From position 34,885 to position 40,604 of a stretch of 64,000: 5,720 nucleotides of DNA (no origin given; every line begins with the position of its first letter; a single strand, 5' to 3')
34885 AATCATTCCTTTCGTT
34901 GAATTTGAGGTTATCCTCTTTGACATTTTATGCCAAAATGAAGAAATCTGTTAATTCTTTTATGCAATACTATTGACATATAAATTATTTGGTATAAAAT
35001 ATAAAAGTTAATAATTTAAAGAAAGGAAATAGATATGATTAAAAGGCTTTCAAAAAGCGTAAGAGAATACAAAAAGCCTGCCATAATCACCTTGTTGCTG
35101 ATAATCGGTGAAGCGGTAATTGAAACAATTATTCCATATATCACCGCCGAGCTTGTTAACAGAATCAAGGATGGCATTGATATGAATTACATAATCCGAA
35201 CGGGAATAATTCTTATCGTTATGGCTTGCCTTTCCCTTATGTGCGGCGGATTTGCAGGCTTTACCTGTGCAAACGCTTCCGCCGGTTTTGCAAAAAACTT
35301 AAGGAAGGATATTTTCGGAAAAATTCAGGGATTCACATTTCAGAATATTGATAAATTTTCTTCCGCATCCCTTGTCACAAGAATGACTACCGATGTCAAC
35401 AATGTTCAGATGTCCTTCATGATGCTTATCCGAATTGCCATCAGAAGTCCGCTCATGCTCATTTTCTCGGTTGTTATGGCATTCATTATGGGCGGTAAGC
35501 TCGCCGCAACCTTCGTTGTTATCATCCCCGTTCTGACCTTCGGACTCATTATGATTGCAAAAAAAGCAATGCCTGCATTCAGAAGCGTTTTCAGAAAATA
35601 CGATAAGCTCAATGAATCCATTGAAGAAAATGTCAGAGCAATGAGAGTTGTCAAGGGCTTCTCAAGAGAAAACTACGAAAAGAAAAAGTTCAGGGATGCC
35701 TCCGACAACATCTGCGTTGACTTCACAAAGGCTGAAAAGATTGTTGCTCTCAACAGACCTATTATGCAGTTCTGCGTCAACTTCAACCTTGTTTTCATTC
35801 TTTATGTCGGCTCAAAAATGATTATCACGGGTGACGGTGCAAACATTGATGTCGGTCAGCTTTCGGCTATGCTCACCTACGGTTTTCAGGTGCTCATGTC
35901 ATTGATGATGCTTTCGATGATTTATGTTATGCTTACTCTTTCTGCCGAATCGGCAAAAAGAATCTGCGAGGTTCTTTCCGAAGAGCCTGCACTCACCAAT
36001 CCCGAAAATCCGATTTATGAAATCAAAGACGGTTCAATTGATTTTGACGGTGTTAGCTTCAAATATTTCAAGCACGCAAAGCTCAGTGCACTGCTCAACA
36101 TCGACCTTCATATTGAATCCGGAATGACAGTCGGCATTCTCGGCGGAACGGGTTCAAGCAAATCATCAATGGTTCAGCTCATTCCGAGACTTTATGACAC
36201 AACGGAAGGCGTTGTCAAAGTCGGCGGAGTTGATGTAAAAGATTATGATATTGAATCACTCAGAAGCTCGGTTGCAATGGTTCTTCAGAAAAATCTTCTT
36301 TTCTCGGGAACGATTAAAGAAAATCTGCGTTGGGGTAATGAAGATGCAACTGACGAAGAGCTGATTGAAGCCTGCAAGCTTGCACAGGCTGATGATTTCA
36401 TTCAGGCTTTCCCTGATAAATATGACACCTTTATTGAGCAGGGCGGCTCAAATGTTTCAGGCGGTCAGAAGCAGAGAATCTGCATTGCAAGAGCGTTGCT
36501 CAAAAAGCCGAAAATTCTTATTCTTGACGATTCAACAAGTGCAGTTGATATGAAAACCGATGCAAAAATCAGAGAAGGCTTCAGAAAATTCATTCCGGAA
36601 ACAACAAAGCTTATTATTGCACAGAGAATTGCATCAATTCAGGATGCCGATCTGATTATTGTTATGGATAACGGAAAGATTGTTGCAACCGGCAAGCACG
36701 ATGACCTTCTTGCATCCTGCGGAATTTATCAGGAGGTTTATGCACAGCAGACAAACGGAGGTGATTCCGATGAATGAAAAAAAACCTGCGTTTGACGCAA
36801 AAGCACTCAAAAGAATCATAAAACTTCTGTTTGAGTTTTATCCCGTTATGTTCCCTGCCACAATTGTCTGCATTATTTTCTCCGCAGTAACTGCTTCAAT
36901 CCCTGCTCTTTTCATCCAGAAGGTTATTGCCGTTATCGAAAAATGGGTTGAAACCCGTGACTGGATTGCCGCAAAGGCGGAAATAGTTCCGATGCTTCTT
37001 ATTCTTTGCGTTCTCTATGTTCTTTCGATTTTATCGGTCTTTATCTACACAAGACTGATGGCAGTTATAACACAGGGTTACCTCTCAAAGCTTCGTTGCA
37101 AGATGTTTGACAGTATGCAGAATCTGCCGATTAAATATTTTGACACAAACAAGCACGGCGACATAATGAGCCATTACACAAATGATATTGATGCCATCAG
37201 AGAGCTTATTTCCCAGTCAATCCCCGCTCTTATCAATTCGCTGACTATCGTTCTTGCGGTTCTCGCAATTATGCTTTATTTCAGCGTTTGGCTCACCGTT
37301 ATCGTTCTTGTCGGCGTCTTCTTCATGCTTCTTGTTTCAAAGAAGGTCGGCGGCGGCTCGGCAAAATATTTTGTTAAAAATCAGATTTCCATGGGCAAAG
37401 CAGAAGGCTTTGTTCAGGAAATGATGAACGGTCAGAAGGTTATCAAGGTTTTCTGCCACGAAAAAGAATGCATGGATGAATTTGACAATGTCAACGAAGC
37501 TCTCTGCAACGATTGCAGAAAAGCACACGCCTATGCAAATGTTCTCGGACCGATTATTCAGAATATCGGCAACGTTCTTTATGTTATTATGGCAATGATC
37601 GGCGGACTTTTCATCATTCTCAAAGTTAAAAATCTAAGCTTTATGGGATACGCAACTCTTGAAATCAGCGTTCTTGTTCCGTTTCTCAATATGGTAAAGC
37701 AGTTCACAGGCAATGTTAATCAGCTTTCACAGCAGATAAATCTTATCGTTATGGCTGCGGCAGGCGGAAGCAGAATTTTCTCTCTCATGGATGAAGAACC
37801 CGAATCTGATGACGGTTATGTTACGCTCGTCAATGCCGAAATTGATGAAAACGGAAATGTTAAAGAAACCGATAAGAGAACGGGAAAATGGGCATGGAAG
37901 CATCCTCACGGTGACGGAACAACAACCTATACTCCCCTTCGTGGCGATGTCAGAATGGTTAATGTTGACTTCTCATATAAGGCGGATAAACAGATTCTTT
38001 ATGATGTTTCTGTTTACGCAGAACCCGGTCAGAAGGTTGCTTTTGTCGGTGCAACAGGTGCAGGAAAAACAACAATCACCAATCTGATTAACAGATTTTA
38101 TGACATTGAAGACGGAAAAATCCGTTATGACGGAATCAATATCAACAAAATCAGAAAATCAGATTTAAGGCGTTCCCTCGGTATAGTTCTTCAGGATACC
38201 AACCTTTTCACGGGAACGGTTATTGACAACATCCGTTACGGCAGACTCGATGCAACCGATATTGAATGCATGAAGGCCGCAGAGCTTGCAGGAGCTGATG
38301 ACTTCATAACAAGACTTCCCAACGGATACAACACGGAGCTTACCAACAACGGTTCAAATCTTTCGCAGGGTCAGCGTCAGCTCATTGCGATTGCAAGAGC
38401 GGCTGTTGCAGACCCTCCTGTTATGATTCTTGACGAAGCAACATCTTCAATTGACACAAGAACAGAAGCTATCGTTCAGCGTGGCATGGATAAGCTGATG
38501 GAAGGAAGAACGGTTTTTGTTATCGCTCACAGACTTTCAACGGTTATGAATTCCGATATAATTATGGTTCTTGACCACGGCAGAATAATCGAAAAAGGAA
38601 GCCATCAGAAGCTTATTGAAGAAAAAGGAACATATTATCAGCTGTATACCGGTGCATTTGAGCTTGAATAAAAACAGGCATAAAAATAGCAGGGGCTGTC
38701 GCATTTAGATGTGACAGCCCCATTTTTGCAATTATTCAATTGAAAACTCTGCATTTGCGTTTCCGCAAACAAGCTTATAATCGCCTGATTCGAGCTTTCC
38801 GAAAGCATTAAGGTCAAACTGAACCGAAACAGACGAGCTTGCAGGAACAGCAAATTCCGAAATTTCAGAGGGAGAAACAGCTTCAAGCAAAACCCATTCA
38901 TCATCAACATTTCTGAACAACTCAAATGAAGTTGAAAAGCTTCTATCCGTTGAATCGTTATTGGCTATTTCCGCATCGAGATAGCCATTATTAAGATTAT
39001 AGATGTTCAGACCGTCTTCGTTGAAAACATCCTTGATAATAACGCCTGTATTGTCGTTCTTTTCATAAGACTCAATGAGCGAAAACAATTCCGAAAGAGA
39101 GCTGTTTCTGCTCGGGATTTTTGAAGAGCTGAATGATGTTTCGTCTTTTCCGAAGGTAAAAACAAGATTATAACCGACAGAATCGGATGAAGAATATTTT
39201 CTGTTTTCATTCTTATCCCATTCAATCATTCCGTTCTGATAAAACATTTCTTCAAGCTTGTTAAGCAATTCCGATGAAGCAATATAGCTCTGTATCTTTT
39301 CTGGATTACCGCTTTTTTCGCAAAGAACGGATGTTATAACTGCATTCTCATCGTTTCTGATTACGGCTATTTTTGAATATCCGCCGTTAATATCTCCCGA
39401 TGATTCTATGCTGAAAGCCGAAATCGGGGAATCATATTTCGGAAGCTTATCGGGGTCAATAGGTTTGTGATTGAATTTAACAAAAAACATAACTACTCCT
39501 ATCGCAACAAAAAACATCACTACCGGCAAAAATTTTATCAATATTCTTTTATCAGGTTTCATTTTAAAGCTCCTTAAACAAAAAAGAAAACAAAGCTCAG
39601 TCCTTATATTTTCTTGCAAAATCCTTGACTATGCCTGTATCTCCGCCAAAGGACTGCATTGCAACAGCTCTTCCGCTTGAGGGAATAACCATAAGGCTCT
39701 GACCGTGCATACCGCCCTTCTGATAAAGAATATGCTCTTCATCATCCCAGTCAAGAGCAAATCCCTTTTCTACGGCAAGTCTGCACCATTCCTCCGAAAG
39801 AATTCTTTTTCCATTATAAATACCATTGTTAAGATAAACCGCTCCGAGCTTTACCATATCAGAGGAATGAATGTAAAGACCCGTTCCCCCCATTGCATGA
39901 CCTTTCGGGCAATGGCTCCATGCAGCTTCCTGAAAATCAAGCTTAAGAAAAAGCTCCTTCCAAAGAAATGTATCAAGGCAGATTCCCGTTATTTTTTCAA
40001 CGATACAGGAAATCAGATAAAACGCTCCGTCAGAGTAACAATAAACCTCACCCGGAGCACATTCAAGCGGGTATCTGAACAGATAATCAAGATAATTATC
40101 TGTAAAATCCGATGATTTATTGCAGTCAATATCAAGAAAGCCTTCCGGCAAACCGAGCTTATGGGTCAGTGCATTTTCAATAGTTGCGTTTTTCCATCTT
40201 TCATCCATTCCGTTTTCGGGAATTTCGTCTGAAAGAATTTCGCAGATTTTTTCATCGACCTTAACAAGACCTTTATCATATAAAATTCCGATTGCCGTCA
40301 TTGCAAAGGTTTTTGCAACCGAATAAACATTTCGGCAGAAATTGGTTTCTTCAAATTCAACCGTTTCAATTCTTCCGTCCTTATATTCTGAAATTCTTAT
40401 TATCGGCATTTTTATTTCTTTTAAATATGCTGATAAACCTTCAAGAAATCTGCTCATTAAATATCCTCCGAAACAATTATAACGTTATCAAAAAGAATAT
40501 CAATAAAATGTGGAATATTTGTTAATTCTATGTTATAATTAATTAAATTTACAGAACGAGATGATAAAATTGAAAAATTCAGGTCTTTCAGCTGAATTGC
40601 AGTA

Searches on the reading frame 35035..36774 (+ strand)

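Call 15: search_protein_families(library=pfam, proteins=[window:35035-36774:+], max_evalue=0.001)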
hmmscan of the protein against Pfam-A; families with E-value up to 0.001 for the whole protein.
window:35035-36774:+ (580 aa): 2 families
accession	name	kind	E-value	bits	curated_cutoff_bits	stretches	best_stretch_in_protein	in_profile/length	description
PF00664.28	ABC_membrane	-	4e-38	132.1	28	1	17-289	2-273/274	ABC transporter transmembrane region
PF00005.33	ABC_tran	-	1.6e-27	97.3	25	1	355-502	3-137/137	ABC transporter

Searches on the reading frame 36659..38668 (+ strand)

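Call 15: search_protein_families(library=pfam, proteins=[window:36659-38668:+], max_evalue=0.001)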
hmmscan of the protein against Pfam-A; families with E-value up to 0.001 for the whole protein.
window:36659-38668:+ (670 aa): 4 families
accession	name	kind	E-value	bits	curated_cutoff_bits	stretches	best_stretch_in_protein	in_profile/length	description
PF00664.28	ABC_membrane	-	5.9e-47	161.1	28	1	68-320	4-251/274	ABC transporter transmembrane region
PF00005.33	ABC_tran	-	7e-29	101.6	25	1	448-596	2-137/137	ABC transporter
PF02463.25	SMC_N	-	3.9e-05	23.6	40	1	475-635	135-208/220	RecF/RecN/SMC N terminal domain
PF13401.12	AAA_22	-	0.00092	20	27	0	461-595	9-94/130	AAA domain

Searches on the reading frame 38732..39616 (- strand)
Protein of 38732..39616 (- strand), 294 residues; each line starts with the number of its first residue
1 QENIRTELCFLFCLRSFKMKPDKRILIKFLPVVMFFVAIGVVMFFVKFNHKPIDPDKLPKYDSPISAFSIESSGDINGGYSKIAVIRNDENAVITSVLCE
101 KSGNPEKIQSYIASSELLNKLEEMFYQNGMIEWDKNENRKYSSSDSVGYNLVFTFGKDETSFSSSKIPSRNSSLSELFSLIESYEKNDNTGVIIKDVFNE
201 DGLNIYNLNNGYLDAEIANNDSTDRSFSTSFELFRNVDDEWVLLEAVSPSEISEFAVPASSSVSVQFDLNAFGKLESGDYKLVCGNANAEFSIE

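Call 15: search_protein_families(library=pfam, proteins=[window:38732-39616:-], max_evalue=0.001)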
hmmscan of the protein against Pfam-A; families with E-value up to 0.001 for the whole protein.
window:38732-39616:- (294 aa): 1 family
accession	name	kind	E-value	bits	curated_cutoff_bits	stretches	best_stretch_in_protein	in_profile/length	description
PF20251.4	Big_14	-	4.4e-05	23.8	27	1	206-283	14-91/104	Bacterial Ig-like domain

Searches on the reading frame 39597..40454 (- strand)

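Call 15: search_protein_families(library=pfam, proteins=[window:39597-40454:-], max_evalue=0.001)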
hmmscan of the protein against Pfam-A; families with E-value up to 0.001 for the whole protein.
window:39597-40454:- (285 aa): 1 family
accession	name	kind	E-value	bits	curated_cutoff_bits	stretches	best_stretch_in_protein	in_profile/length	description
PF00144.29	Beta-lactamase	-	2.1e-22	80.2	27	1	43-266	52-306/329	Beta-lactamase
